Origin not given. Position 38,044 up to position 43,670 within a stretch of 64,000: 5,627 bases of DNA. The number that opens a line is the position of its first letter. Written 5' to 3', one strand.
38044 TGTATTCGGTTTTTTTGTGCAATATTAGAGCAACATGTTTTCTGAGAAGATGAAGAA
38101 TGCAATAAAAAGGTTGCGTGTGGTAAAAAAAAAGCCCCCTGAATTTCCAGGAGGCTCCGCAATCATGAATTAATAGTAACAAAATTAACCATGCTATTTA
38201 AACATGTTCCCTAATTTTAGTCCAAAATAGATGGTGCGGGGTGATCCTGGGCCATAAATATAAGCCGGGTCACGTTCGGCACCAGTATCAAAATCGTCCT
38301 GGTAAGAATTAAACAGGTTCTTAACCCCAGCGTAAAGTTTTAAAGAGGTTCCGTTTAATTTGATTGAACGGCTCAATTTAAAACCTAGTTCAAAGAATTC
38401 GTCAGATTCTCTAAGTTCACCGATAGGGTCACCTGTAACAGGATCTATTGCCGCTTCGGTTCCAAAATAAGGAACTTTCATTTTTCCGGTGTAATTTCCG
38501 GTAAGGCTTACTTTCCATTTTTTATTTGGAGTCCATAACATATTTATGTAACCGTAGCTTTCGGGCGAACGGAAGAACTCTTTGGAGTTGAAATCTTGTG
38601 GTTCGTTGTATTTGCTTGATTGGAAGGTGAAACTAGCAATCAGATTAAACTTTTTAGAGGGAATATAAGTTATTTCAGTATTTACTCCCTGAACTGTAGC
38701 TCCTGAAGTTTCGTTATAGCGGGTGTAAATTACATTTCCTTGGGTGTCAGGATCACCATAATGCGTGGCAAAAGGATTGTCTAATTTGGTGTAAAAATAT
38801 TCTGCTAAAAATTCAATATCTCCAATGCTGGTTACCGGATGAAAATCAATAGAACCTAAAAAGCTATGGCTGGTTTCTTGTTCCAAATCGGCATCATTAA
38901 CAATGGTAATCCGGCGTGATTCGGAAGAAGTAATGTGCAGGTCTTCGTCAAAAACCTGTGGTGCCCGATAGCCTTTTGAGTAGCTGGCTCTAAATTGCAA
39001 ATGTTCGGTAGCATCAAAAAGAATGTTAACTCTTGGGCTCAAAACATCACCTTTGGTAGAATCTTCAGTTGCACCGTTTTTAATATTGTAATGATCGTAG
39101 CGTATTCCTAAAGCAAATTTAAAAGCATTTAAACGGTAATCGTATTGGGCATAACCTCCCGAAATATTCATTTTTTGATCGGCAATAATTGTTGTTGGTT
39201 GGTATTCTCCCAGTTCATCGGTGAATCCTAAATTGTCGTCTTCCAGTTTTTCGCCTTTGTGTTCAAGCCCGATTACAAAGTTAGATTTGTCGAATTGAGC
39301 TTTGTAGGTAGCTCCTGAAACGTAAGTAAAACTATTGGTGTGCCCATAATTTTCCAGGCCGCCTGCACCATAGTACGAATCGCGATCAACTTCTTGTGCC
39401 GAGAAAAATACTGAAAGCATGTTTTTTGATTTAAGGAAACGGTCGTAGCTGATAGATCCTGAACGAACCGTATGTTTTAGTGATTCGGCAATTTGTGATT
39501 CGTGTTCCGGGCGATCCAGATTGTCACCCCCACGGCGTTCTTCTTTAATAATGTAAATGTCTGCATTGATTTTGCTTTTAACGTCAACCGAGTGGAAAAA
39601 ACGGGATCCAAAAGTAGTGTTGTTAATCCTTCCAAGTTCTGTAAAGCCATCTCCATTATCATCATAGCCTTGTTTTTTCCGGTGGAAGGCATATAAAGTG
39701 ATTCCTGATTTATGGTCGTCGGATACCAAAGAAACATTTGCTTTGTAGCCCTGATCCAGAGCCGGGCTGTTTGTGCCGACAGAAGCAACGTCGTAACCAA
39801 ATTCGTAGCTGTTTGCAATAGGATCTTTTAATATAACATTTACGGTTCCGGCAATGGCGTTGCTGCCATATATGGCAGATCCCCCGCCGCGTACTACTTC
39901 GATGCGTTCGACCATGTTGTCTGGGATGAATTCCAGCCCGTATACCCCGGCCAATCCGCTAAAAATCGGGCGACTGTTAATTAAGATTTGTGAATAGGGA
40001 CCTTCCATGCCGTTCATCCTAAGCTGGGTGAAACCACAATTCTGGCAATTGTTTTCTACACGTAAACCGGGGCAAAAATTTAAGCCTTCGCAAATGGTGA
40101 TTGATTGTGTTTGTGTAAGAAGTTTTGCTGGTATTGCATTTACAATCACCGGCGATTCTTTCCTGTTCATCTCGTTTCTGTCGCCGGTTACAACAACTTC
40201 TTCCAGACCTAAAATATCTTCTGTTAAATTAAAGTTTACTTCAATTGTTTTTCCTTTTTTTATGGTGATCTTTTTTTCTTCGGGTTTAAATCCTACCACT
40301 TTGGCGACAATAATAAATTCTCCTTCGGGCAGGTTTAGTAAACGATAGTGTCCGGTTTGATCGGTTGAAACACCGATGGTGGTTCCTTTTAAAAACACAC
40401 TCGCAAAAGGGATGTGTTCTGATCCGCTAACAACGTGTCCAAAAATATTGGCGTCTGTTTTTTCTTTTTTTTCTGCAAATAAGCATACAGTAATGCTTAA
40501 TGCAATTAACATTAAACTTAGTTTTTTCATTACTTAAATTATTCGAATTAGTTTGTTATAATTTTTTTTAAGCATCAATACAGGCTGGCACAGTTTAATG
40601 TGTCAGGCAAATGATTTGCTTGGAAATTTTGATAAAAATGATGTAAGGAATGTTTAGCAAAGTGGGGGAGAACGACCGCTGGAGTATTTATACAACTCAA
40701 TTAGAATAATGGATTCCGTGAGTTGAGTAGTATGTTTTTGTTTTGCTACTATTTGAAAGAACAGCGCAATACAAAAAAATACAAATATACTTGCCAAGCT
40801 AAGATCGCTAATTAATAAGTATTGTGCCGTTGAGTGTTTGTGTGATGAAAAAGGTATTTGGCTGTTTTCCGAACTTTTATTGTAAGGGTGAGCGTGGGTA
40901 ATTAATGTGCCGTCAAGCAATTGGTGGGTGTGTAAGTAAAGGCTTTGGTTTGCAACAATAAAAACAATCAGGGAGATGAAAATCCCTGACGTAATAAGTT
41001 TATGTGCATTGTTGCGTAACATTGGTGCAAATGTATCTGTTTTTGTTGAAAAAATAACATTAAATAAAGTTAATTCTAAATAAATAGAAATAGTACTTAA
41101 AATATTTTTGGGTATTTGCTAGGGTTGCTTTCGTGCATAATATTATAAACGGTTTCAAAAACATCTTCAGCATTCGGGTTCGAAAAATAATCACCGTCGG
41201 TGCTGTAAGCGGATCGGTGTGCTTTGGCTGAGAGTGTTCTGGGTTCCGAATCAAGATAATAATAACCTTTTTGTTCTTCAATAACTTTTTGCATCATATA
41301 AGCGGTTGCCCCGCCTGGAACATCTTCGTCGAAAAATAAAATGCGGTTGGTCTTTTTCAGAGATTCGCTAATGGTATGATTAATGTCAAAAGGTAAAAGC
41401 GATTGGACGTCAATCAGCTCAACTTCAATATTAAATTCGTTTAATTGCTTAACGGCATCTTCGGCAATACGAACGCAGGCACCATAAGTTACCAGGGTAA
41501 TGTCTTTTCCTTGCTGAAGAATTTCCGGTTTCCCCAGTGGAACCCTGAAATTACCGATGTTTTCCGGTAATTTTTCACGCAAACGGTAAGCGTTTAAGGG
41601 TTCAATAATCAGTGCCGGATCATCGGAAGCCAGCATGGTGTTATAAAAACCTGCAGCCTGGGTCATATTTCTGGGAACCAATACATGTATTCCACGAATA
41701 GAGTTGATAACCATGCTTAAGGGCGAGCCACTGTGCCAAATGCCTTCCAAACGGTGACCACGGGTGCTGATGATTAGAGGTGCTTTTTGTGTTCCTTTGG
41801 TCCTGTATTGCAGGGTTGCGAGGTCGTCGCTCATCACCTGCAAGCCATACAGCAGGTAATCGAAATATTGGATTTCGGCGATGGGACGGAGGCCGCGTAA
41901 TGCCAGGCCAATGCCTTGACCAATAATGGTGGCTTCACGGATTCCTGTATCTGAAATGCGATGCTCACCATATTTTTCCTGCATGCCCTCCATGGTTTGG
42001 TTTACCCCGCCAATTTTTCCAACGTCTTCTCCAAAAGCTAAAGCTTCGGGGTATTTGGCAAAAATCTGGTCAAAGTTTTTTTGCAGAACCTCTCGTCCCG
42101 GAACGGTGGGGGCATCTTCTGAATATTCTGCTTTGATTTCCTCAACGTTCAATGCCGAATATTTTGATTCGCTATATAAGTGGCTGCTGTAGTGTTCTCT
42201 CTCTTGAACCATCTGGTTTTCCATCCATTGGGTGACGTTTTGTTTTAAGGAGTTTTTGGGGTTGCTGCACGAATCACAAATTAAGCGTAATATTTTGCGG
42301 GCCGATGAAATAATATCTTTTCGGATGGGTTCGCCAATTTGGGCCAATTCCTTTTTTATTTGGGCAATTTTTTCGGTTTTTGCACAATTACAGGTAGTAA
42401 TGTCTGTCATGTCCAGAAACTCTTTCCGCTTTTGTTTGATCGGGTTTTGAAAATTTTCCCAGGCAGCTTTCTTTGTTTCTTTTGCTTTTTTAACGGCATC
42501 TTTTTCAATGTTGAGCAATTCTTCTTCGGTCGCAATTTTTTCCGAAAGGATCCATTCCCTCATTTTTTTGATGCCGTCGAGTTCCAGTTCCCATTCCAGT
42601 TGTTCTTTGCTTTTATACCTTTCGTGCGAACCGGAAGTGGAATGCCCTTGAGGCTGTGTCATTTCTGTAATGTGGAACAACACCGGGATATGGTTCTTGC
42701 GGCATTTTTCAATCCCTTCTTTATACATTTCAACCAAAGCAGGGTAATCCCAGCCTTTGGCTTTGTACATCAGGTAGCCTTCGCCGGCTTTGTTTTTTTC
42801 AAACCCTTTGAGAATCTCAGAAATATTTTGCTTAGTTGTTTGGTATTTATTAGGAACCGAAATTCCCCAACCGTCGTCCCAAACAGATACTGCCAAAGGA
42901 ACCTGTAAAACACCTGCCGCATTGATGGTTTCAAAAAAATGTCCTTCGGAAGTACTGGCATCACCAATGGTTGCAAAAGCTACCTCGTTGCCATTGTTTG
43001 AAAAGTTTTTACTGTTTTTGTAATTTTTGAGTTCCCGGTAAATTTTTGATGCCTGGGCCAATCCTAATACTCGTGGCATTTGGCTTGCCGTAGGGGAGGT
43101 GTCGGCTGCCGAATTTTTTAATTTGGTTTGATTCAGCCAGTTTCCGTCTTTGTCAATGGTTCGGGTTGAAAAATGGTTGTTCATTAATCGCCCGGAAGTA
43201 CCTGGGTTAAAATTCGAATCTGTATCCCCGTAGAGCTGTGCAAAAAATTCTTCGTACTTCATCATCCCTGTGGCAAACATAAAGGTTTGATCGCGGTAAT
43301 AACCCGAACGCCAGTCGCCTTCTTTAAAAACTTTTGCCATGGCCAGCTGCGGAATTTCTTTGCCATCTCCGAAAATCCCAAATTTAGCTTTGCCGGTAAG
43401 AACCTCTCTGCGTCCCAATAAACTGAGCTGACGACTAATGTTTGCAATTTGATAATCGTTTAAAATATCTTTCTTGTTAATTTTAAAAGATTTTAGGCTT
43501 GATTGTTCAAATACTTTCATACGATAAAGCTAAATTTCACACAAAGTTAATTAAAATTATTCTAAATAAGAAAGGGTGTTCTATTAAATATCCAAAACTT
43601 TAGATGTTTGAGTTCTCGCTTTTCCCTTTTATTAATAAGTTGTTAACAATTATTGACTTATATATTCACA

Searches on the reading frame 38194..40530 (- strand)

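Call 67: search_protein_families(library=pfam, proteins=[window:38194-40530:-], max_evalue=0.00001)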
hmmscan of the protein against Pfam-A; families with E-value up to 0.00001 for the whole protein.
window:38194-40530:- (778 aa): 5 families
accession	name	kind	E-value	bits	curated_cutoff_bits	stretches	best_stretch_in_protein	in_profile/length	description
PF00593.30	TonB_dep_Rec_b-barrel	-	1.2e-33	118.1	27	1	300-739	13-436/436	TonB dependent receptor-like, beta-barrel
PF13715.12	CarbopepD_reg_2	-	3.6e-23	81.8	32.2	1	29-114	1-88/88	CarboxypepD_reg-like domain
PF07715.20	Plug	-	8.3e-19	68.5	23.9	1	124-229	3-107/107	TonB-dependent Receptor Plug Domain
PF14905.12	OMP_b-brl_3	-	6e-16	58.9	27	1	397-749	51-383/408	Outer membrane protein beta-barrel family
PF13620.12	CarboxypepD_reg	-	3.5e-11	43.7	32.3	1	29-103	2-82/82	Carboxypeptidase regulatory-like domain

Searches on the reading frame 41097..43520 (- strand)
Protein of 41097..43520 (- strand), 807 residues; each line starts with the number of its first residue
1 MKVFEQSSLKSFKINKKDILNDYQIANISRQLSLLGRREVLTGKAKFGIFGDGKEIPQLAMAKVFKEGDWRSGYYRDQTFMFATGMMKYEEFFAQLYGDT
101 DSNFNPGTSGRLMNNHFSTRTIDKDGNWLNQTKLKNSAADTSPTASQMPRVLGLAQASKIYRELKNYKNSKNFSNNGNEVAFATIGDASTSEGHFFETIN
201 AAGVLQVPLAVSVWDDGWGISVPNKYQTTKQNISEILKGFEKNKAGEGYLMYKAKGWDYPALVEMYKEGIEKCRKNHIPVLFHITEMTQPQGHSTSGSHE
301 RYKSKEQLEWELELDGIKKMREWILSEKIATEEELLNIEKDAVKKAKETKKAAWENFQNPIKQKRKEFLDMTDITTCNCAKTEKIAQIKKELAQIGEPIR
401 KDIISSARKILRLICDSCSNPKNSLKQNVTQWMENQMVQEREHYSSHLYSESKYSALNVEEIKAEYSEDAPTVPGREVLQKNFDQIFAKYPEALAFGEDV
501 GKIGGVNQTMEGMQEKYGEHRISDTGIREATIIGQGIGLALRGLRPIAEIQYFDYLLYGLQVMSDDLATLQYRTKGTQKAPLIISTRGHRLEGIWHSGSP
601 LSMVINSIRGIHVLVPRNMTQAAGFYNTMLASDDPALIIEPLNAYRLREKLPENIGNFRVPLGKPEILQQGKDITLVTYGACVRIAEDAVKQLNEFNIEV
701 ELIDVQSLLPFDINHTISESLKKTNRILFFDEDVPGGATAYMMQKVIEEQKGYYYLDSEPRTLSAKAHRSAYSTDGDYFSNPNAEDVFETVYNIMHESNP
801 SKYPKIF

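Call 67: search_protein_families(library=pfam, proteins=[window:41097-43520:-], max_evalue=0.00001)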
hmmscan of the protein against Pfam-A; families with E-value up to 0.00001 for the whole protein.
window:41097-43520:- (807 aa): 3 families
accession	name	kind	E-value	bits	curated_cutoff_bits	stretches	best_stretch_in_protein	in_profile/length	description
PF00676.26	E1_dh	-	1.4e-28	100.2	22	1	43-356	21-294/300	Dehydrogenase E1 component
PF02779.29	Transket_pyr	-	1.8e-21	77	27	1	476-646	6-173/174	Transketolase, pyrimidine binding domain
PF02780.25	Transketolase_C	-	9.2e-19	68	25.9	1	663-766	1-102/124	Transketolase, C-terminal domain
